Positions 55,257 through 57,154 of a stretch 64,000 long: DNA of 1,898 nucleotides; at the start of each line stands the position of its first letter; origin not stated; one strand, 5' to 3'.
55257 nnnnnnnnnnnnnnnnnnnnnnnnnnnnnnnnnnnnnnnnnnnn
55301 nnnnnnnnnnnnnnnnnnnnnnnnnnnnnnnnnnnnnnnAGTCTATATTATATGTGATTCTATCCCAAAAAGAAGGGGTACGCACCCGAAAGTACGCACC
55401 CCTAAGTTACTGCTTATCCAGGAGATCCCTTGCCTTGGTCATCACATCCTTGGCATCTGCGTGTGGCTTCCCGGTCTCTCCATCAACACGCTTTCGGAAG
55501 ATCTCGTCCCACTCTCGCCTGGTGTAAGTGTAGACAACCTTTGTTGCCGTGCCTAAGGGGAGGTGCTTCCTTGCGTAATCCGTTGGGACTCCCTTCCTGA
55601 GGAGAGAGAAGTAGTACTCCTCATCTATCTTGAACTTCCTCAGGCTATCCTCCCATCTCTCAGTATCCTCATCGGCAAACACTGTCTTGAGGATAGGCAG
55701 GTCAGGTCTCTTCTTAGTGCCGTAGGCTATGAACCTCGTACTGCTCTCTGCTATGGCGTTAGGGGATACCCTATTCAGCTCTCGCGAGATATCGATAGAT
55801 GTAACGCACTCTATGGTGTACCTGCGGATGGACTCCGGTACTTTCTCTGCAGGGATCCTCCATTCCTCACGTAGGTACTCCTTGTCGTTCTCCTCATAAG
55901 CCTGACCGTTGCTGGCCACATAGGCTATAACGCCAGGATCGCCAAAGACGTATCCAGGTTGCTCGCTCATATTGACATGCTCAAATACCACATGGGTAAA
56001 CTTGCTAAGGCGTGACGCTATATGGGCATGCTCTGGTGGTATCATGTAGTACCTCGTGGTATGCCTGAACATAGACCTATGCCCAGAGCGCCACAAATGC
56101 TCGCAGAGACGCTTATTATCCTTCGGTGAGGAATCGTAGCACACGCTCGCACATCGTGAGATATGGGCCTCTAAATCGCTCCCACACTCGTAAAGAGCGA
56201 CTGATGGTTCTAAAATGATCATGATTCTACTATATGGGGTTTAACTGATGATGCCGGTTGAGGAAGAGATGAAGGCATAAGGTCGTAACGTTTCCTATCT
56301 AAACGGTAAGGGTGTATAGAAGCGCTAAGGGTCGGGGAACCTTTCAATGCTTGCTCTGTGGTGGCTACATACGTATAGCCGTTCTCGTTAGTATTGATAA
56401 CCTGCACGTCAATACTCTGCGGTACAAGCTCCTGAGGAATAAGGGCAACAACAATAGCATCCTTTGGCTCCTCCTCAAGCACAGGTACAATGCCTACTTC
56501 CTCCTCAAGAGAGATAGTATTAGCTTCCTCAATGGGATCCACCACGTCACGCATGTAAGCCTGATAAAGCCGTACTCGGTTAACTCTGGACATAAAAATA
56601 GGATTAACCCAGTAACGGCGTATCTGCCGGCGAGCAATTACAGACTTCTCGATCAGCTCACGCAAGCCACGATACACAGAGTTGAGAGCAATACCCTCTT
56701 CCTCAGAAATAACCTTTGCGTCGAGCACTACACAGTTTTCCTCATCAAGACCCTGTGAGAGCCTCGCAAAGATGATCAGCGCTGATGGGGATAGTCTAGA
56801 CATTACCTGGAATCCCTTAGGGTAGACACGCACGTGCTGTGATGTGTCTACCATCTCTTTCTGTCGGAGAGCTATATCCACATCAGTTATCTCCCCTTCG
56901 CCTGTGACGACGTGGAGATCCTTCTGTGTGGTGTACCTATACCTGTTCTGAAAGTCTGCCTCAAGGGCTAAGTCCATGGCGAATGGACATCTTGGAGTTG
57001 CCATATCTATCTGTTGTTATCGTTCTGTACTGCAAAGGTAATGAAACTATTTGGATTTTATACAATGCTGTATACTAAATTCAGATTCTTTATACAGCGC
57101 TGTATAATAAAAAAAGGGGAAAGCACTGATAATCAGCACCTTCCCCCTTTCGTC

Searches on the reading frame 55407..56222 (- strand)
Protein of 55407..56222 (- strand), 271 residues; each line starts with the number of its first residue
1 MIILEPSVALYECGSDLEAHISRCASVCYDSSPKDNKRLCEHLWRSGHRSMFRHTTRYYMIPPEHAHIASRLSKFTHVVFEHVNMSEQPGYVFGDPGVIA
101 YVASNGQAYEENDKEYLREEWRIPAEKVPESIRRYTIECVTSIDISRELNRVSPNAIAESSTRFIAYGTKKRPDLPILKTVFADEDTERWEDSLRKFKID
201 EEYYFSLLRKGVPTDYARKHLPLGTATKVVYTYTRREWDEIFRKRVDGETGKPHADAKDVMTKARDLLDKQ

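Call 10: search_protein_families(library=phrogs, proteins=[window:55407-56222:-], max_evalue=0.001)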
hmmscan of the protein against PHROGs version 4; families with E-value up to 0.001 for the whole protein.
window:55407-56222:- (271 aa): 2 families
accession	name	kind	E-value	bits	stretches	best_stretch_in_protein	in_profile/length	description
phrog_85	-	DNA, RNA and nucleotide metabolism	3.4e-12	46.7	1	133-258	430-562/866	thymidylate synthase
phrog_10644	-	DNA, RNA and nucleotide metabolism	3.4e-05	25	1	195-257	73-135/160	thymidylate synthase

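Call 11: search_protein_families(library=pfam, proteins=[window:55407-56222:-], max_evalue=0.01)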
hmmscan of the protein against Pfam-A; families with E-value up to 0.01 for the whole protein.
window:55407-56222:- (271 aa): 1 family
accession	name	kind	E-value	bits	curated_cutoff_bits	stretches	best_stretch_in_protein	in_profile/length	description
PF02511.20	Thy1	-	6e-15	56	24.8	1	115-249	40-169/191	Thymidylate synthase complementing protein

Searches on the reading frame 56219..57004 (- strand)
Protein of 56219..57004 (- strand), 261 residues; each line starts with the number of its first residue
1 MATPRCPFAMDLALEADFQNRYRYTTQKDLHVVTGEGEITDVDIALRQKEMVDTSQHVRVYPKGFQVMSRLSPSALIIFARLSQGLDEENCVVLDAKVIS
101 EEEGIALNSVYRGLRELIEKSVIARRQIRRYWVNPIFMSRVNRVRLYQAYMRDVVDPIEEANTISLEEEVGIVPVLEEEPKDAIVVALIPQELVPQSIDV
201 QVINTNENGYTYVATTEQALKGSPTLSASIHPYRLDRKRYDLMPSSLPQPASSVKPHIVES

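Call 10: search_protein_families(library=phrogs, proteins=[window:56219-57004:-], max_evalue=0.001)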
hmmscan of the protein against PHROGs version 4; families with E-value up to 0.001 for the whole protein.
window:56219-57004:- (261 aa): 0 families

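Call 11: search_protein_families(library=pfam, proteins=[window:56219-57004:-], max_evalue=0.01)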
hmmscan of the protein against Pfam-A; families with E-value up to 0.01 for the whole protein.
window:56219-57004:- (261 aa): 2 families
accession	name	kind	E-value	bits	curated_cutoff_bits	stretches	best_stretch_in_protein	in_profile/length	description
PF05732.17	RepL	-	0.0013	18.7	20.3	1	82-140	64-122/164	Firmicute plasmid replication protein (RepL)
PF21589.2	AP5B1_barrel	-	0.0022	18.4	21.9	0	173-215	24-67/71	AP-5 complex subunit beta-1, beta-barrel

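Call 89: search_protein_families(library=ncbifam, proteins=[window:56219-57001:-], max_evalue=0.1)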
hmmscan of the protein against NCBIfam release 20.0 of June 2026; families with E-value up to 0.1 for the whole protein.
window:56219-57001:- (260 aa): 0 families
